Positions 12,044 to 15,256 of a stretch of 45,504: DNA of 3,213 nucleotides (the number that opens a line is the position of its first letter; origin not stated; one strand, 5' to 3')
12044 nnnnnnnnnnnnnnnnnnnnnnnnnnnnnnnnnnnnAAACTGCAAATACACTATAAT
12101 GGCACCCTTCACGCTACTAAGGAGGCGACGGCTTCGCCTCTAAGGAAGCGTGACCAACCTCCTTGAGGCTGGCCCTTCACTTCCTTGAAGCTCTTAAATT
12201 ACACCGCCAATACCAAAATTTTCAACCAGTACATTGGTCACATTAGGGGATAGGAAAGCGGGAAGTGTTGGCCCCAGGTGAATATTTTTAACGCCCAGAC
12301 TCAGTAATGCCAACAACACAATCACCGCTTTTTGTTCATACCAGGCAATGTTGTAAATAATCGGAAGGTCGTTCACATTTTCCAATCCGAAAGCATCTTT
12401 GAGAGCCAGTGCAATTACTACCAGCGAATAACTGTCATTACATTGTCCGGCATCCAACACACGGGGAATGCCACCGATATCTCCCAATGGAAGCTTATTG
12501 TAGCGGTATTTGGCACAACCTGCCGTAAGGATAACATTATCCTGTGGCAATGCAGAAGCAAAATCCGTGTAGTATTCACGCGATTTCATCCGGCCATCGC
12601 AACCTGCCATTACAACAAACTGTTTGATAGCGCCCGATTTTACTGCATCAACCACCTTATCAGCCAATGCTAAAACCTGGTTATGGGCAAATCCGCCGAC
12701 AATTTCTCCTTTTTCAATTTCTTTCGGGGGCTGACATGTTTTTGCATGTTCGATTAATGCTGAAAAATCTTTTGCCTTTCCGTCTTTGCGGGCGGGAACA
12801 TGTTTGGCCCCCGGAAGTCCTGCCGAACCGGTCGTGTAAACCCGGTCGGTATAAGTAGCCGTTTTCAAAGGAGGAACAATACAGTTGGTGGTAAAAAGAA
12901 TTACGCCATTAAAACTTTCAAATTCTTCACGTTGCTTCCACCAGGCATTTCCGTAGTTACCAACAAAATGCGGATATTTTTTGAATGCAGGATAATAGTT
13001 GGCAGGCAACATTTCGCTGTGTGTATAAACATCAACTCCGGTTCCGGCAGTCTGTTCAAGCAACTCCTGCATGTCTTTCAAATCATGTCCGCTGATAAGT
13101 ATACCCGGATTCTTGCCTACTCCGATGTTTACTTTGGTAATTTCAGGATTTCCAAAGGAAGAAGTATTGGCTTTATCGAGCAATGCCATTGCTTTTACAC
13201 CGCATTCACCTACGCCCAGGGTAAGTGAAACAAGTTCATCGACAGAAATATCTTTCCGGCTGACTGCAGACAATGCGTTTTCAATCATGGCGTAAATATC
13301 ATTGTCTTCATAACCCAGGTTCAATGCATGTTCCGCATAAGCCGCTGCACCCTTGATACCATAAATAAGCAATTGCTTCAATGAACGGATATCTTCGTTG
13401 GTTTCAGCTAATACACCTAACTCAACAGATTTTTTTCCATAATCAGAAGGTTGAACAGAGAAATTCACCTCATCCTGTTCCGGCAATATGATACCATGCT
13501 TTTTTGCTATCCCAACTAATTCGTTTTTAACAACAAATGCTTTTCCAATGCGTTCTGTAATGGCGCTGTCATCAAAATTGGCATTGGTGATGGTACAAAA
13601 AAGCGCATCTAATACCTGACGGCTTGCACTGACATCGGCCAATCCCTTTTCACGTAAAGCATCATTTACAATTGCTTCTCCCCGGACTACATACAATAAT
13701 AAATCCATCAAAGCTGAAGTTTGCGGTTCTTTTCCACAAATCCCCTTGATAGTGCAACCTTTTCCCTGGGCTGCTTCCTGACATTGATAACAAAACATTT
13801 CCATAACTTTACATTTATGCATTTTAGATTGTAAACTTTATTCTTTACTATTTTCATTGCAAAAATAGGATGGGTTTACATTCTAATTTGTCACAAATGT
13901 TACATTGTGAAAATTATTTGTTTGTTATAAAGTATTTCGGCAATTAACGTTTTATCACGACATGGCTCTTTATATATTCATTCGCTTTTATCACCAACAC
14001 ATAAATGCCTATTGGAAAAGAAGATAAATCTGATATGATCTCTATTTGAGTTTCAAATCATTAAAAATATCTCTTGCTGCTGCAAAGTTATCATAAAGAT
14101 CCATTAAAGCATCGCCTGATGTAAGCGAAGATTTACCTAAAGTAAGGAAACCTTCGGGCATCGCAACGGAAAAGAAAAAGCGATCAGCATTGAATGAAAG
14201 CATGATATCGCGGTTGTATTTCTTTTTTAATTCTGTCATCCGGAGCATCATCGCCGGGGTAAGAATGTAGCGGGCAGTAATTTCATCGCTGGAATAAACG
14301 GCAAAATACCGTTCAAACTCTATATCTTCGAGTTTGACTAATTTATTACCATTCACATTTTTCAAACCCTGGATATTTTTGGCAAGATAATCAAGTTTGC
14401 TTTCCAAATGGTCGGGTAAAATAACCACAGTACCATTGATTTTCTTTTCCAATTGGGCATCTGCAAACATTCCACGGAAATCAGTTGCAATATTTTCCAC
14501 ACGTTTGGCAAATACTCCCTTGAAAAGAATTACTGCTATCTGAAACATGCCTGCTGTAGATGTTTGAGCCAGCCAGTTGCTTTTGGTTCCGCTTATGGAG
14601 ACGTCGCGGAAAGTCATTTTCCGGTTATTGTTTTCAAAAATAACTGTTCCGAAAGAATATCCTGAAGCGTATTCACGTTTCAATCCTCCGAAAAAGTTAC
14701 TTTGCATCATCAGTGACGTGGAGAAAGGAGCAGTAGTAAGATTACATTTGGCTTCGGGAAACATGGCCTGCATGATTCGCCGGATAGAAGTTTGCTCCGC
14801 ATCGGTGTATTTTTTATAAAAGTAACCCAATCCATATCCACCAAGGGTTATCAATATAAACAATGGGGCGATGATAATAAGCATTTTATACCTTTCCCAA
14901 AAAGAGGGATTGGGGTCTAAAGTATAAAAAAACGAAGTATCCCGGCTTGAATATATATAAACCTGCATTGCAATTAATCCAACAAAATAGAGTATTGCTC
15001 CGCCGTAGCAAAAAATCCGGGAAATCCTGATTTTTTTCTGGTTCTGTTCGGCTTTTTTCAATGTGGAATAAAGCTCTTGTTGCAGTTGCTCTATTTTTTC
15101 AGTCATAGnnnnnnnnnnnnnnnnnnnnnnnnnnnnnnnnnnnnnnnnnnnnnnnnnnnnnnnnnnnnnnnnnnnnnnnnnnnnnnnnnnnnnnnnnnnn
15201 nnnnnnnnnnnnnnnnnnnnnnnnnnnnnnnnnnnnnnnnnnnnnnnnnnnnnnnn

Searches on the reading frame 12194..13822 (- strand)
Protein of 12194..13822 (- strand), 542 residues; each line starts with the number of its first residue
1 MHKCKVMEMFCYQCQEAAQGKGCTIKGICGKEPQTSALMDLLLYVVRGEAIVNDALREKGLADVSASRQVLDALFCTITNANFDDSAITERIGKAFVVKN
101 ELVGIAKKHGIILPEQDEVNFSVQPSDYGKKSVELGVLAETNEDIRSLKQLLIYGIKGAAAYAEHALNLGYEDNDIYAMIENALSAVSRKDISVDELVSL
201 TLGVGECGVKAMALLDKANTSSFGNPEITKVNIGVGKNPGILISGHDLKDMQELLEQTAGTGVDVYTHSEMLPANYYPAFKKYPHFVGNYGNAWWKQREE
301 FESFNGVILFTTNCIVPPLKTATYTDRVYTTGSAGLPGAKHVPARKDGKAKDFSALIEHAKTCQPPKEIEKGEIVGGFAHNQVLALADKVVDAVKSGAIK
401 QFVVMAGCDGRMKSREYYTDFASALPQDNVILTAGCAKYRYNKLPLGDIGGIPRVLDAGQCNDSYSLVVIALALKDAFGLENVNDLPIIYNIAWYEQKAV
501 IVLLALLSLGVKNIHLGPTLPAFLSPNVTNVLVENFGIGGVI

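Call 56: search_protein_families(library=pfam, proteins=[window:12194-13822:-], max_evalue=0.00001)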
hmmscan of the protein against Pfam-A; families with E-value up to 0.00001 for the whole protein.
window:12194-13822:- (542 aa): 1 family
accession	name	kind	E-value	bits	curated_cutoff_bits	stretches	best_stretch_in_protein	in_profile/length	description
PF03063.25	Prismane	-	3.9e-173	577.2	27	1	9-540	1-504/513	Prismane/CO dehydrogenase family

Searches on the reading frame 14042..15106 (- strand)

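Call 56: search_protein_families(library=pfam, proteins=[window:14042-15106:-], max_evalue=0.00001)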
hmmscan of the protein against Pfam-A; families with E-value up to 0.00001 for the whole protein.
window:14042-15106:- (354 aa): 1 family
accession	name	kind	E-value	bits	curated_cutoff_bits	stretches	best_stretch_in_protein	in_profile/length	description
PF11335.13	DUF3137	-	5.4e-30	104.5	26.1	1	208-353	1-139/139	Protein of unknown function (DUF3137)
